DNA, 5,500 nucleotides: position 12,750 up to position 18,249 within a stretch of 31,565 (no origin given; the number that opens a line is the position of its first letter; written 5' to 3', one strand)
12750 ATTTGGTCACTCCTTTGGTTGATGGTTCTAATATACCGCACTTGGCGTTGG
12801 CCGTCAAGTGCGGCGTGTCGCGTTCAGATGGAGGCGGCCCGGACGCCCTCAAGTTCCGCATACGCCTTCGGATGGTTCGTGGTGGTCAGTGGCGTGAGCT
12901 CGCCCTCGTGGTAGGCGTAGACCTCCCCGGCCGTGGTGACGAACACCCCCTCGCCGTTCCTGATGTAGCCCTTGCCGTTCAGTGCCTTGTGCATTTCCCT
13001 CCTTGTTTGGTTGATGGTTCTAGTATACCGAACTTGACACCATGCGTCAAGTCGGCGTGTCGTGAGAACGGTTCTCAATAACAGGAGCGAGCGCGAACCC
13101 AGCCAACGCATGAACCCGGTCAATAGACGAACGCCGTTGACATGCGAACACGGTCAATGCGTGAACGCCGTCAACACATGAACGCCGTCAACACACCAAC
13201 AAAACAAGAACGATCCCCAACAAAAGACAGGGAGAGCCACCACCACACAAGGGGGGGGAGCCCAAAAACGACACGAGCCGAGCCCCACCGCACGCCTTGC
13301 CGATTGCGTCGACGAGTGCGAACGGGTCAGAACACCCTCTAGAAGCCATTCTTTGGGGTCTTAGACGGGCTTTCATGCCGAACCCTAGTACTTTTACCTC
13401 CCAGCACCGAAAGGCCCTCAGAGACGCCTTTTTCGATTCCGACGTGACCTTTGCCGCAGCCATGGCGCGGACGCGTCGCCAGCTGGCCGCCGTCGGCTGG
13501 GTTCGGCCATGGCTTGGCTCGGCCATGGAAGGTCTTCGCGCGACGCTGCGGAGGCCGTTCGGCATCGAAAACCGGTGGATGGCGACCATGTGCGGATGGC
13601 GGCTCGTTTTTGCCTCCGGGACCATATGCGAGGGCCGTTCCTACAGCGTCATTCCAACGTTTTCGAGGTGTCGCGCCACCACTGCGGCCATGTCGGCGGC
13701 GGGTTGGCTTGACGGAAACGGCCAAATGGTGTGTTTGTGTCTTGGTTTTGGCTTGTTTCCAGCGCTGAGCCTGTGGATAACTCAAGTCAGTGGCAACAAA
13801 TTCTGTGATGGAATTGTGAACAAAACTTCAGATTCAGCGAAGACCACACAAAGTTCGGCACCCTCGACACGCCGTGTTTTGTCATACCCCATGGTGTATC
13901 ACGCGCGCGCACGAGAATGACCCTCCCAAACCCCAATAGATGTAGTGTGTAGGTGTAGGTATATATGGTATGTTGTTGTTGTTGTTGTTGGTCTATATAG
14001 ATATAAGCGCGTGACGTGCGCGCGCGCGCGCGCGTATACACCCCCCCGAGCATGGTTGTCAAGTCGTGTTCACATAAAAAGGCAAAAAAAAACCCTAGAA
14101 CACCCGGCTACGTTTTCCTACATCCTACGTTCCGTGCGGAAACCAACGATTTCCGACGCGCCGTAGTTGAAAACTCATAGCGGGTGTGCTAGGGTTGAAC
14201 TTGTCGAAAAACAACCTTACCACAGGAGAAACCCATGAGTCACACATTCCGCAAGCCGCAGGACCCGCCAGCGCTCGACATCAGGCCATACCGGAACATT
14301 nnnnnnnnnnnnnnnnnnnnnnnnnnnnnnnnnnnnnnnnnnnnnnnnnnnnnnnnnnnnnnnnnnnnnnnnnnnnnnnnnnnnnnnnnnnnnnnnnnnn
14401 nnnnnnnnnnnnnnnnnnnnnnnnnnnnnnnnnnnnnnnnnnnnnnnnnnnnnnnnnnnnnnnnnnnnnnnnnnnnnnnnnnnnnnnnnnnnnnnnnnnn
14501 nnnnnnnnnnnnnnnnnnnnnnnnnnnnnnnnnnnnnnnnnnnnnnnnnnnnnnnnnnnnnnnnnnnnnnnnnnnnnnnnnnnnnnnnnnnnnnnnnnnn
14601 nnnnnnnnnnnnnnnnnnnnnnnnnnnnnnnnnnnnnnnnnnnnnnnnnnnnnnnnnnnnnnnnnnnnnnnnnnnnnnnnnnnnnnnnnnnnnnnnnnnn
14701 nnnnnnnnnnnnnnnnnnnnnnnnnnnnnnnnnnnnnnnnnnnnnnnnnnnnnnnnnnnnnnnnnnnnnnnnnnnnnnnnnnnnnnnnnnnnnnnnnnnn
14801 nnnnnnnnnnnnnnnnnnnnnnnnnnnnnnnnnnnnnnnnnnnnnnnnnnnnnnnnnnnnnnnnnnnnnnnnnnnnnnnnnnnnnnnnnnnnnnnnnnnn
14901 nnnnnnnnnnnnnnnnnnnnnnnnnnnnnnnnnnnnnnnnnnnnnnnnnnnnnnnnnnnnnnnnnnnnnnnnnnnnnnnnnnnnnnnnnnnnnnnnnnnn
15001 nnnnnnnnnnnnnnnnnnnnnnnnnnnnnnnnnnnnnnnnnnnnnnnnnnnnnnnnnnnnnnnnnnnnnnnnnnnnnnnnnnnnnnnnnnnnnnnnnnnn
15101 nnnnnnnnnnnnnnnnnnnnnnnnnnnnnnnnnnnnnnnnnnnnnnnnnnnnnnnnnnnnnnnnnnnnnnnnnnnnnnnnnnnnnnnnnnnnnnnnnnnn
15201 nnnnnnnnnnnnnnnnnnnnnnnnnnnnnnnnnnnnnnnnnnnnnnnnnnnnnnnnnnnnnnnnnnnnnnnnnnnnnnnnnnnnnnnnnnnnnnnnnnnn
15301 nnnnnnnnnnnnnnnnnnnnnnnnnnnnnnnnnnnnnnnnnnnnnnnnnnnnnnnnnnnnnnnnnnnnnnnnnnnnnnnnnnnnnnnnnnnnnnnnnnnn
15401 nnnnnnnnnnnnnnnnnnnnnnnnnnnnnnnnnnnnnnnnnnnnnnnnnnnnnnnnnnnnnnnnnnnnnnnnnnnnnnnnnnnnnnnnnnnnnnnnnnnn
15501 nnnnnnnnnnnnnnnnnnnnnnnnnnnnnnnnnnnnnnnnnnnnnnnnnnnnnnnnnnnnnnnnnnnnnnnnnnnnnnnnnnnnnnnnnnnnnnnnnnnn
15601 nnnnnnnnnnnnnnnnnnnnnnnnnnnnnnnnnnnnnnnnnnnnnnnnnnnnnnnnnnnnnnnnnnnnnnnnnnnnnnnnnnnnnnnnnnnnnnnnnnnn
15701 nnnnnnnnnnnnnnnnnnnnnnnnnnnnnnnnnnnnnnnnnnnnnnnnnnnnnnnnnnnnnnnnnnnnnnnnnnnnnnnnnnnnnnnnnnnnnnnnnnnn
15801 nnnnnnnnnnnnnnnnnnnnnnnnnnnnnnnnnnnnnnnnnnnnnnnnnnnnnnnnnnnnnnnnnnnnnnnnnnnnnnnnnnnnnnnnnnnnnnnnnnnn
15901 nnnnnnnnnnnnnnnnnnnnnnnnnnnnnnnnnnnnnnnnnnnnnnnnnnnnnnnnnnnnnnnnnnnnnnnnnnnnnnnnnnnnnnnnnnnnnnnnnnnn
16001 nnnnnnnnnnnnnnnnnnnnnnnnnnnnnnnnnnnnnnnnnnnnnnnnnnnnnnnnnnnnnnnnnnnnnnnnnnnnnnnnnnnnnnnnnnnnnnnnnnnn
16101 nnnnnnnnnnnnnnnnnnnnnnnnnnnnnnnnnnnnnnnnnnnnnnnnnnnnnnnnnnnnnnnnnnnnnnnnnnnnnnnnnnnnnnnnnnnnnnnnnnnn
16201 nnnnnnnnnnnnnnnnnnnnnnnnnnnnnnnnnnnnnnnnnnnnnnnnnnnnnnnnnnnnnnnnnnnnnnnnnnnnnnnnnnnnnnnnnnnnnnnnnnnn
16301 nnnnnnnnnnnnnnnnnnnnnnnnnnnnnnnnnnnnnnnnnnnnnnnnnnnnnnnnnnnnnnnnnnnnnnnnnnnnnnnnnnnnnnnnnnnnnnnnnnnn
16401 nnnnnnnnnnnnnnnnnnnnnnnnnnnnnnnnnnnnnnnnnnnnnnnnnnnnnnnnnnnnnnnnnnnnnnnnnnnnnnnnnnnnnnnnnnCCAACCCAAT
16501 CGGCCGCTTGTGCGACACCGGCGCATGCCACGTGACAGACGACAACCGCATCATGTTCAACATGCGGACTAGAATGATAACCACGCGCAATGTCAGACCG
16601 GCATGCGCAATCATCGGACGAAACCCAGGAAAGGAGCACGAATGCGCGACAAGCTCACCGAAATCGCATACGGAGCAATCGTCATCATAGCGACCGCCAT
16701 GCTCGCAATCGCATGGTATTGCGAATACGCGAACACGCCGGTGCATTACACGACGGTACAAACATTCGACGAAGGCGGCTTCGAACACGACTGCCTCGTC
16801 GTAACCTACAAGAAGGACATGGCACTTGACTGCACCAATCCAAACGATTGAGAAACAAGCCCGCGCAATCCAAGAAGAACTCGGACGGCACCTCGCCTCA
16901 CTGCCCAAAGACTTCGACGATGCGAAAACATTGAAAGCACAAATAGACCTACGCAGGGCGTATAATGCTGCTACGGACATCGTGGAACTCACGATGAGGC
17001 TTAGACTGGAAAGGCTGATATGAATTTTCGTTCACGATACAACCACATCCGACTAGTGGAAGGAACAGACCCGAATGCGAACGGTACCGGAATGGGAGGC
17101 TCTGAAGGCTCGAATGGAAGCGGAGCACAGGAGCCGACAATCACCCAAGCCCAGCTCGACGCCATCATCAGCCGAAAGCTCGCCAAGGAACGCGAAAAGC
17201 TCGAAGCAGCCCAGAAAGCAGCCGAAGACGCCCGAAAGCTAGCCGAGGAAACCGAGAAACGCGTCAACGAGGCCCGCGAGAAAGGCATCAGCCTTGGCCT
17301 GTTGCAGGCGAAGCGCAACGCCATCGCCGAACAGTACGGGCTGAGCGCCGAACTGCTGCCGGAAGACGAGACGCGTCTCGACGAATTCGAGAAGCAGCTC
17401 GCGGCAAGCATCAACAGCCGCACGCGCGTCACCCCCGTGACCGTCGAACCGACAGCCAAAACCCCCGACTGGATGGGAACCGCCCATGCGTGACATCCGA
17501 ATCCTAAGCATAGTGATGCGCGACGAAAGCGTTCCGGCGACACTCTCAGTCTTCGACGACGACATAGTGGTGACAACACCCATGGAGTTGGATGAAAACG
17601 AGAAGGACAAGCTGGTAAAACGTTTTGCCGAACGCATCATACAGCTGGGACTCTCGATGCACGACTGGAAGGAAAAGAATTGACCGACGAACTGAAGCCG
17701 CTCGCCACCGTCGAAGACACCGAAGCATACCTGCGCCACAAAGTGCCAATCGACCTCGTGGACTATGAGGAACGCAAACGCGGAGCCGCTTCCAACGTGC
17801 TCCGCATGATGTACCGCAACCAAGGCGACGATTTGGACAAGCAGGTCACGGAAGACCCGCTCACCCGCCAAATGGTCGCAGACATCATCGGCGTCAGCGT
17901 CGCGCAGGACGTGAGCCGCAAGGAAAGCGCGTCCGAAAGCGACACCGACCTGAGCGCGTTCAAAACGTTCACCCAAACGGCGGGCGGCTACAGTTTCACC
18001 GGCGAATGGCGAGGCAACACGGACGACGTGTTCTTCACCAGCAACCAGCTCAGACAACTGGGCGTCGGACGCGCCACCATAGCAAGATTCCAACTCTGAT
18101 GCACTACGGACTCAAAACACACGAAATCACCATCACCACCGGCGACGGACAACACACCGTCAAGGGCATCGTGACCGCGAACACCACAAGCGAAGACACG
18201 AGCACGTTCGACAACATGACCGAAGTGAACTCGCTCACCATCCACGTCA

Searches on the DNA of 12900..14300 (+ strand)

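Call 5: search_dna_similar(query=window:12900-14300:+, collection=phages, mode=distant, max_rows=30)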
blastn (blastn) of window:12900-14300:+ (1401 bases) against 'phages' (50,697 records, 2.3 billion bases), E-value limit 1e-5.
Records with a match: 8; places in all: 18; records where one place covers at least 80% of the query: 3.
Best place of each record, by identity: 60-80% 8.
By first word of the organism name: Bifidobacterium 8.
By host as written in the record: Bifidobacterium pseudocatenulatum DA667 5; Bifidobacterium pseudocatenulatum DA742 1; Bifidobacterium adolescentis DA720 1; Bifidobacterium adolescentis DA746 1.
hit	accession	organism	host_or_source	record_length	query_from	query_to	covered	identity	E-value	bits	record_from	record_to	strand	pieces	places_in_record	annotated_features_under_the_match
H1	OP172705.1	Bifidobacterium phage BP742P1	Bifidobacterium pseudocatenulatum DA742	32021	1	1400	93%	72.1%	3e-123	652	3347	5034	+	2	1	hypothetical protein (x2)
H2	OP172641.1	Bifidobacterium phage BA720P3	Bifidobacterium adolescentis DA720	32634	11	1400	90%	74.3%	3e-116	816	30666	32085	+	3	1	hypothetical protein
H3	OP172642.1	Bifidobacterium phage BA746P1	Bifidobacterium adolescentis DA746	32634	11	1400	90%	74.3%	3e-116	816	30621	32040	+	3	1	hypothetical protein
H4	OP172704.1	Bifidobacterium phage BP677P8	Bifidobacterium pseudocatenulatum DA667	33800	381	1400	51%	76.5%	8e-99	527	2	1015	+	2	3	hypothetical protein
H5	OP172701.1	Bifidobacterium phage BP677P2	Bifidobacterium pseudocatenulatum DA667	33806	381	1400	51%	76.4%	1e-97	522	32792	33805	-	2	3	hypothetical protein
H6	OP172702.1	Bifidobacterium phage BP677P3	Bifidobacterium pseudocatenulatum DA667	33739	1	1125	50%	77.4%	9e-48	549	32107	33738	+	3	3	hypothetical protein (x2)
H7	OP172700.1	Bifidobacterium phage BP677P1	Bifidobacterium pseudocatenulatum DA667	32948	1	402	20%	79.9%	2e-43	258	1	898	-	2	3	hypothetical protein (x2)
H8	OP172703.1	Bifidobacterium phage BP677P4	Bifidobacterium pseudocatenulatum DA667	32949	1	402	20%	79.9%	2e-43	258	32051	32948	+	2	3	hypothetical protein (x2)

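Call 7: get_annotated_region(hit=H1, flank=1500)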
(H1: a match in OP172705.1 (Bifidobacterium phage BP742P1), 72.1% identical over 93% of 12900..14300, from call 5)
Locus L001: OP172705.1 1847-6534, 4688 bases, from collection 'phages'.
description: Bifidobacterium phage BP742P1, partial genome.
organism: Bifidobacterium phage BP742P1 (NCBI taxid 2968620)
taxonomy: Viruses; Duplodnaviria; Heunggongvirae; Uroviricota; Caudoviricetes
host: Bifidobacterium pseudocatenulatum DA742; source: municipal sewage; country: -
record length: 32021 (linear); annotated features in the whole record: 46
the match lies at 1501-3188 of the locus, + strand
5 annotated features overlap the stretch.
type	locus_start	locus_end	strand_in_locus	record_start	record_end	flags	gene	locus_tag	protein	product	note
CDS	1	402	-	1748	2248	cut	-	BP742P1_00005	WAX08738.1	hypothetical protein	-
CDS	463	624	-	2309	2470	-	-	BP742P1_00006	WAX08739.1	hypothetical protein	-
CDS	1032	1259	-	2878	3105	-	-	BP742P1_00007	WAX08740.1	hypothetical protein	-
CDS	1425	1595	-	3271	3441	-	-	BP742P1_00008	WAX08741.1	hypothetical protein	-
CDS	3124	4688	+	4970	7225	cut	-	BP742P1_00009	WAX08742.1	hypothetical protein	-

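Call 8: get_annotated_region(hit=H2, flank=1500)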
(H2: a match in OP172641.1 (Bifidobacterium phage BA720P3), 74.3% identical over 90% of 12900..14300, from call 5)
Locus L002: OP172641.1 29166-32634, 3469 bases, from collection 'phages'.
description: Bifidobacterium phage BA720P3, complete genome.
organism: Bifidobacterium phage BA720P3 (NCBI taxid 2968610)
taxonomy: Viruses; Duplodnaviria; Heunggongvirae; Uroviricota; Caudoviricetes
host: Bifidobacterium adolescentis DA720; source: municipal sewage; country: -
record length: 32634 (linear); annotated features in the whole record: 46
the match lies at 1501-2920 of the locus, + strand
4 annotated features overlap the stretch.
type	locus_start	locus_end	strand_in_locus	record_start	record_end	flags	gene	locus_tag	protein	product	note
CDS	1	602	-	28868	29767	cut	-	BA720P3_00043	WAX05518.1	hypothetical protein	-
CDS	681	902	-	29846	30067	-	-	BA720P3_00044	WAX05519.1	hypothetical protein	-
CDS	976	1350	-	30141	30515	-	-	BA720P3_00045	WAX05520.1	hypothetical protein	-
CDS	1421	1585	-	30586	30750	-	-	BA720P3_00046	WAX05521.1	hypothetical protein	-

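Call 9: get_annotated_region(hit=H6, flank=1500)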
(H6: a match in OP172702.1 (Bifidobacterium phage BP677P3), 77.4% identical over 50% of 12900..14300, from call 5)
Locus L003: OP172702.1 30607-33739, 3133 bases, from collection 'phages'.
description: Bifidobacterium phage BP677P3, complete genome.
organism: Bifidobacterium phage BP677P3 (NCBI taxid 2968617)
taxonomy: Viruses; Duplodnaviria; Heunggongvirae; Uroviricota; Caudoviricetes
host: Bifidobacterium pseudocatenulatum DA667; source: municipal sewage; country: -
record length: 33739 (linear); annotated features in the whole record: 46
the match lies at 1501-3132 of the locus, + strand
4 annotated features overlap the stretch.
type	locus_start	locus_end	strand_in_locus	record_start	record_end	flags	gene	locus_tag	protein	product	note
CDS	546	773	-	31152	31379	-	-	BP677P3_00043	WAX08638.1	hypothetical protein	-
CDS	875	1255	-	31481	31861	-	-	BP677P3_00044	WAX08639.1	hypothetical protein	-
CDS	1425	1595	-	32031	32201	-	-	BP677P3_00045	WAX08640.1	hypothetical protein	-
CDS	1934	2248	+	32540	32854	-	-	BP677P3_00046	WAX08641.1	hypothetical protein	-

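Call 10: get_annotated_region(hit=H4, flank=1500)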
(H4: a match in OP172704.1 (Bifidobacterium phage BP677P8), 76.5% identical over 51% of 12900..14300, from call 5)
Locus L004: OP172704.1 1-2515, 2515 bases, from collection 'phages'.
description: Bifidobacterium phage BP677P8, complete genome.
organism: Bifidobacterium phage BP677P8 (NCBI taxid 2968619)
taxonomy: Viruses; Duplodnaviria; Heunggongvirae; Uroviricota; Caudoviricetes
host: Bifidobacterium pseudocatenulatum DA667; source: municipal sewage; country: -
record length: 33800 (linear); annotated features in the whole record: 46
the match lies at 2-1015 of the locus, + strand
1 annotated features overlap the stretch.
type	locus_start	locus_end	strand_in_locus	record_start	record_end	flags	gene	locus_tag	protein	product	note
CDS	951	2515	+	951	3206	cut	-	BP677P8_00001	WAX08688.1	hypothetical protein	-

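Call 18: search_rna_families(source=window, start=12900, end=14300, threshold=evalue, max_evalue=10)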
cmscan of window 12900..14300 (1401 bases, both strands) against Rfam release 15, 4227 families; matches with E-value up to 10: 1.
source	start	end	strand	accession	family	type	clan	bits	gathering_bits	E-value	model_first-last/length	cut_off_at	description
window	12990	13017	+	RF02888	BtsR1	Gene; sRNA;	-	15.3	66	6.7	1-51/51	no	Bacillus sRNA 1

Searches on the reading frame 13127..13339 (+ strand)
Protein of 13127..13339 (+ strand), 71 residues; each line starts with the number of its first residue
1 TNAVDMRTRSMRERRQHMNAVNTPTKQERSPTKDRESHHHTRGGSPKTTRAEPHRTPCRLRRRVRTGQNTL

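Call 69: search_protein_families(library=pfam, proteins=[window:13127-13339:+], max_evalue=1)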
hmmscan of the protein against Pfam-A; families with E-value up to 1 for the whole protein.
window:13127-13339:+ (71 aa): 0 families

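Call 70: search_protein_families(library=phrogs, proteins=[window:13127-13339:+], max_evalue=1)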
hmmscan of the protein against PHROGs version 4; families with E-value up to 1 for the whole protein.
window:13127-13339:+ (71 aa): 0 families

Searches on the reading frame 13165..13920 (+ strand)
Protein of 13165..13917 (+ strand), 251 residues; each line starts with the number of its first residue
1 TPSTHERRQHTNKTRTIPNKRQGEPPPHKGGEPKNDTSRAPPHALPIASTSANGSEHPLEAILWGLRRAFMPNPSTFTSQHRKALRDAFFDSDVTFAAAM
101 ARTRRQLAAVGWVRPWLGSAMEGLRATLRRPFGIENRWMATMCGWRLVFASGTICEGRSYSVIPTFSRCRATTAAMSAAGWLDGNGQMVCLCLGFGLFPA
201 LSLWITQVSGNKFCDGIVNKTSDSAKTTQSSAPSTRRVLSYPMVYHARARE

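Call 12: search_protein_families(library=pfam, proteins=[window:13297-13920:+], max_evalue=0.01)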
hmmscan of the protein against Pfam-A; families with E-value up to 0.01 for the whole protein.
window:13297-13920:+ (207 aa): 0 families

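Call 69: search_protein_families(library=pfam, proteins=[window:13165-13917:+], max_evalue=1)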
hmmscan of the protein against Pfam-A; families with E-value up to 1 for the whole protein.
window:13165-13917:+ (251 aa): 1 family
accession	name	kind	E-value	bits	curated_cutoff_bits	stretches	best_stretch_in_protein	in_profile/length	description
PF16300.11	WD40_4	-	0.19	12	27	1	166-185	21-40/44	Type of WD40 repeat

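Call 70: search_protein_families(library=phrogs, proteins=[window:13165-13917:+], max_evalue=1)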
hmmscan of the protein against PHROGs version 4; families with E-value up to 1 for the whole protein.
window:13165-13917:+ (251 aa): 0 families

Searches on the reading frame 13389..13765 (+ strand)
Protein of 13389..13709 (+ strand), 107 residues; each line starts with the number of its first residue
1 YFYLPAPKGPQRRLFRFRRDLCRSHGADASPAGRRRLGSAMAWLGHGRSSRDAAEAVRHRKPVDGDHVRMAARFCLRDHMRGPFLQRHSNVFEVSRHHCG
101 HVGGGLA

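Call 69: search_protein_families(library=pfam, proteins=[window:13389-13709:+, window:13448-13765:+], max_evalue=1)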
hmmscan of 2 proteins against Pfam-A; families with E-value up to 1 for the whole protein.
window:13389-13709:+ (107 aa): 1 family
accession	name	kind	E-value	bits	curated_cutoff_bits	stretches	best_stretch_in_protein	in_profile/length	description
PF14655.12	RAB3GAP2_N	-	0.31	10.7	26.6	1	39-81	269-313/419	Rab3 GTPase-activating protein regulatory subunit N-terminus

window:13448-13765:+ (106 aa): 0 families

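Call 70: search_protein_families(library=phrogs, proteins=[window:13389-13709:+, window:13448-13765:+], max_evalue=1)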
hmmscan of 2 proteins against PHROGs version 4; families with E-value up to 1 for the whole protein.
window:13389-13709:+ (107 aa): 0 families

window:13448-13765:+ (106 aa): 0 families

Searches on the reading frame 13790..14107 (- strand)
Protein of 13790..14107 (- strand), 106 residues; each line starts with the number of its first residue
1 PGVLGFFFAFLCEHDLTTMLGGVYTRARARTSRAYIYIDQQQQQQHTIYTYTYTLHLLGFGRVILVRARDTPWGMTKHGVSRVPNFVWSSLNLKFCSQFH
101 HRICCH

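Call 69: search_protein_families(library=pfam, proteins=[window:13790-14107:-], max_evalue=1)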
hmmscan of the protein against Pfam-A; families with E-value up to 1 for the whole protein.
window:13790-14107:- (106 aa): 1 family
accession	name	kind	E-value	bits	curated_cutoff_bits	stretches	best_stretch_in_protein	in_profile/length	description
PF03344.20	Daxx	-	0.0032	18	27.6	1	10-40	52-82/99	Daxx N-terminal Rassf1C-interacting domain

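Call 70: search_protein_families(library=phrogs, proteins=[window:13790-14107:-], max_evalue=1)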
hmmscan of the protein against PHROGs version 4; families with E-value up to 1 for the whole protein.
window:13790-14107:- (106 aa): 0 families

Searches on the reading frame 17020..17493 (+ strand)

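Call 73: search_protein_families(library=phrogs, proteins=[window:17020-17493:+], max_evalue=0.001)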
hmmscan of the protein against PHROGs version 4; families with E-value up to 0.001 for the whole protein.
window:17020-17493:+ (157 aa): 4 families
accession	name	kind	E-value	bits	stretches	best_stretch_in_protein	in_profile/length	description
phrog_2303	-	head and packaging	7.6e-07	30.2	1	19-129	30-132/219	head scaffolding protein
phrog_14063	-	head and packaging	0.00022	22.5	1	43-146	52-160/193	head scaffolding protein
phrog_172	-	head and packaging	0.00033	21.8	1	21-83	36-103/229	head scaffolding protein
phrog_1793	-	head and packaging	0.00069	20.8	1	14-113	17-120/193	head scaffolding protein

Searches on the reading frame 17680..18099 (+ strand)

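Call 73: search_protein_families(library=phrogs, proteins=[window:17680-18099:+], max_evalue=0.001)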
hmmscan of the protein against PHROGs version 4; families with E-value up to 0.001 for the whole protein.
window:17680-18099:+ (139 aa): 1 family
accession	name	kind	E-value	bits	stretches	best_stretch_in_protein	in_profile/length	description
phrog_137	-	connector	1.4e-05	25.6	1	2-133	57-173/222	head-tail adaptor Ad1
